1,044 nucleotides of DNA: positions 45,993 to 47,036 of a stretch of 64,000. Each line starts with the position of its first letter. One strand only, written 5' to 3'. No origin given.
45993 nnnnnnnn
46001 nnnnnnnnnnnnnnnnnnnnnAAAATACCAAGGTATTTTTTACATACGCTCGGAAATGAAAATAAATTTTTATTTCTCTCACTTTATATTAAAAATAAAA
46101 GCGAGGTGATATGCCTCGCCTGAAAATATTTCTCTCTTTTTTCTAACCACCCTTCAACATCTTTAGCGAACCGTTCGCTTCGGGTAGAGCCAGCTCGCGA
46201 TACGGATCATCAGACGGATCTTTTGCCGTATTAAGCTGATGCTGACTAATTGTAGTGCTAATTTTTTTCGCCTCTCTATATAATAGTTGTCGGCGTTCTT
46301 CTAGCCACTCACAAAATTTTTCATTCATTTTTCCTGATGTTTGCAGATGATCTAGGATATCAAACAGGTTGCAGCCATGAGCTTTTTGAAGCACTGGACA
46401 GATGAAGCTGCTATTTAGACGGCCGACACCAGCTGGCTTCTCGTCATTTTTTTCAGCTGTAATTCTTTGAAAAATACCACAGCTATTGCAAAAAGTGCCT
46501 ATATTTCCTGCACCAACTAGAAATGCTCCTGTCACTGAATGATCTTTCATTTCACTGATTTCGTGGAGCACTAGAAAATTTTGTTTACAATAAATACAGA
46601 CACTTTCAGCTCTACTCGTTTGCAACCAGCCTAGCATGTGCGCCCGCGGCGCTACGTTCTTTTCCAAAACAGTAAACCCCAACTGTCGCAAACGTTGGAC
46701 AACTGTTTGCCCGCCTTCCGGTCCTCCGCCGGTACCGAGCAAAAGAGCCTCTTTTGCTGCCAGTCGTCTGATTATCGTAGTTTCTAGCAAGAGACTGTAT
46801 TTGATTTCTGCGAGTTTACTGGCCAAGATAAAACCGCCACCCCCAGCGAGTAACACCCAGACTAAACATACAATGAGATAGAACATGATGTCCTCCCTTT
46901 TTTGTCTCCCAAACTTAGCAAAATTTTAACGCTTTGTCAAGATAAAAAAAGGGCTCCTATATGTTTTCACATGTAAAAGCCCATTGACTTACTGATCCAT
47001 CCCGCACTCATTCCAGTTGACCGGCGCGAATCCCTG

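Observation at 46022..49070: Four consecutive monocistronic minus-strand genes built on a repeated promoter/terminator module, including a lipoprotein metzincin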

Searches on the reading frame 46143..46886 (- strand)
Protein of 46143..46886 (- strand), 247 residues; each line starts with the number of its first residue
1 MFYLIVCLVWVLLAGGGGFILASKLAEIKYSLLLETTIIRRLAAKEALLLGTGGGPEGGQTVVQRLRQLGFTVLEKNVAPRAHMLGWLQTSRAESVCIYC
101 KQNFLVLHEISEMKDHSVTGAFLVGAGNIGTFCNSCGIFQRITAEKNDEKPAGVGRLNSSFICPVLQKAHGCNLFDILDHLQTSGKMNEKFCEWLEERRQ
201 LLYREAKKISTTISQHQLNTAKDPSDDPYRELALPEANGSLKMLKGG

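Call 9: search_protein_families(library=pfam, proteins=[window:46143-46886:-], max_evalue=1)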
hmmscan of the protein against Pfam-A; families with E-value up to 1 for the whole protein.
window:46143-46886:- (247 aa): 1 family
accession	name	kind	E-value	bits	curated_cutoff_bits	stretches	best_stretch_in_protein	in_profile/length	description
PF03358.20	FMN_red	-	0.037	14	24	1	40-81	102-142/152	NADPH-dependent FMN reductase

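Call 19: find_homologous_proteins(query=window:46143-46886:-)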
Query window:46143-46886:- (247 aa): 5 proteins with E <= 0.001 among 1690 candidates.
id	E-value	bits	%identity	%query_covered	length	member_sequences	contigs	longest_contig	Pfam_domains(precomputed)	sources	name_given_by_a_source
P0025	7.8e-163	558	100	100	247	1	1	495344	-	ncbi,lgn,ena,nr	ncbi:MAG: hypothetical protein G01um101413_236 [Parcubacteria group bacterium Gr01-1014_13]|nr:MAG: 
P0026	3.1e-86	307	60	95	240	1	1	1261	-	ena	-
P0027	3.5e-83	297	61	96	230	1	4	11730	-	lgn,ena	-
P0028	6.6e-57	211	49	93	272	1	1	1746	-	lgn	-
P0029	2.0e-43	167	48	86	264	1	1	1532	-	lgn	-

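Call 29: search_protein_families(library=ncbifam, proteins=[window:46143-46886:-], max_evalue=1)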
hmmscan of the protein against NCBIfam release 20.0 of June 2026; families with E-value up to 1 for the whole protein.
window:46143-46886:- (247 aa): 0 families

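Call 30: search_protein_families(library=padloc, proteins=[window:46143-46886:-], max_evalue=1)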
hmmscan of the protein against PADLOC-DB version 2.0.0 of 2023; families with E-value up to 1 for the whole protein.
window:46143-46886:- (247 aa): 0 families

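Call 39: search_protein_families(library=pfam, alignment_id=A3, max_evalue=10)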
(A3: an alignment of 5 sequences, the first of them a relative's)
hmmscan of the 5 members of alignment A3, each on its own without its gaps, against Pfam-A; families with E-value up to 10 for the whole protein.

A. member 1, P0025 (247 aa): 1 family
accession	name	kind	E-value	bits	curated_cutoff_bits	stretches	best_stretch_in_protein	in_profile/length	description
PF03358.20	FMN_red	-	0.037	14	24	1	40-81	102-142/152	NADPH-dependent FMN reductase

B. families by the number of members that match (of 5 scanned): 9 families
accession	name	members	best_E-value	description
PF08971.16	GlgS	2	0.11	Glycogen synthesis protein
PF09335.16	VTT_dom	1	0.0027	VTT domain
PF00320.33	GATA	1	0.013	GATA zinc finger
PF03358.20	FMN_red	1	0.037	NADPH-dependent FMN reductase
PF24029.1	DUF7340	1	0.041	Domain of unknown function (DUF7340)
PF13696.11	zf-CCHC_2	1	0.081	Zinc knuckle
PF03110.19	SBP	1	0.18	SBP domain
PF14803.11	Zn_ribbon_Nudix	1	0.21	Nudix N-terminal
PF04879.21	Molybdop_Fe4S4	1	0.29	Molybdopterin oxidoreductase Fe4S4 domain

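Call 40: find_encoding_contigs(protein=P0027, flank=8000, max_places=4)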
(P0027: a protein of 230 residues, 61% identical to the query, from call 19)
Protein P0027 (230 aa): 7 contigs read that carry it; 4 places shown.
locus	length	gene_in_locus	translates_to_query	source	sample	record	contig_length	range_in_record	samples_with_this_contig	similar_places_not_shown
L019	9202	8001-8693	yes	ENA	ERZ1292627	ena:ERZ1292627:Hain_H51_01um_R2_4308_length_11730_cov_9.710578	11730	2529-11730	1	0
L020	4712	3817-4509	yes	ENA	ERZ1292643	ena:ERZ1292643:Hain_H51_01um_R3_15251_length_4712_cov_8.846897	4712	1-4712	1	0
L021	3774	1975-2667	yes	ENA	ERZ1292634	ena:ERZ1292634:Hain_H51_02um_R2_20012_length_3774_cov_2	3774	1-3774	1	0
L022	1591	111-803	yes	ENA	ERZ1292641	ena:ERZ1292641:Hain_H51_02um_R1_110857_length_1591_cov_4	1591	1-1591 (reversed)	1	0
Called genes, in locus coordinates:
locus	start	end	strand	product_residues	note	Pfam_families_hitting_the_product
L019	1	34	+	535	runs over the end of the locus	PF05970:PIF1, PF13086:AAA_11 (faint), PF13245:AAA_19, PF13401:AAA_22 (weak), PF13604:AAA_30, PF21530:Pif1_2B_dom (weak)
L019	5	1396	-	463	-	PF04932:Wzy_C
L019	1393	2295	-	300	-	PF00551:Formyl_trans_N, PF02911:Formyl_trans_C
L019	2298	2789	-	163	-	PF01327:Pep_deformylase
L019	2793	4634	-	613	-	PF17764:PriA_3primeBD, PF18319:Zn_ribbon_PriA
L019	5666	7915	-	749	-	PF00768:Peptidase_S11, PF13354:Beta-lactamase2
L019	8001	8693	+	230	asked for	-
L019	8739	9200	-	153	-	?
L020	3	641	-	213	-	?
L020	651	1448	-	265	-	PF02900:LigB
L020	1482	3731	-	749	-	PF00768:Peptidase_S11, PF13354:Beta-lactamase2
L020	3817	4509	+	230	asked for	-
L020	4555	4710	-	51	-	?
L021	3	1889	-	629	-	?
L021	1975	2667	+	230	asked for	-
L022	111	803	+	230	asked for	-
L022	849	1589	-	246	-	?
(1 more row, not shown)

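Call 55: predict_structure(alignment_id=A3)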
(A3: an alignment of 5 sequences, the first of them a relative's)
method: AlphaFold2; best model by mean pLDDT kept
length: 247 residues; sequences in the alignment: 5
mean_pLDDT: 50.4   pTM: 0.38
mean pLDDT of the five models: 50.4, 48.8, 48.0, 47.7, 41.8
residues with pLDDT >= 90: 0; 70-90: 33; 50-70: 95; < 50: 119
segments of 3 or more residues with pLDDT < 50: 13-57, 115-124, 141-174, 218-247
pLDDT, mean of each block of 10 residues (from residue 1): 67 44 36 36 45 45 66 71 66 75 74 46 55 64 33 26 33 47 57 60 61 52 36 35 27
secondary structure, 60 per line:
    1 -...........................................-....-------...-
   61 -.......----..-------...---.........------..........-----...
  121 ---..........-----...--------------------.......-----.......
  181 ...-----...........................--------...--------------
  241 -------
elements in order: H2-44 H46-49 H62-68 E88-96 E103-112 E124-133 E139-141 H162-168 H174-183 H189-215

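Call 78: find_related_loci(query=A3, collection=viral_contigs, flank=5000)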
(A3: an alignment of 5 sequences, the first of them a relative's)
Query A3 (247 aa) in viral_contigs; peptide patterns used: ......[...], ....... (x = any residue, [..] = any of these).
92 stretches matched a pattern, but none encodes a relative of the query by tblastn (E <= 1e-3).

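Call 79: search_protein_families(library=phrogs, proteins=[window:46143-46886:-], max_evalue=0.1)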
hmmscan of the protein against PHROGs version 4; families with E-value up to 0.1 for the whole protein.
window:46143-46886:- (247 aa): 0 families

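Call 80: search_solved_structures(query=A3, max_evalue=10)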
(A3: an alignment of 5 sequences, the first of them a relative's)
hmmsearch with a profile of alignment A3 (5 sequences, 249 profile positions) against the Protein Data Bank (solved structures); distinct sequences matched with E-value up to 10: 0.
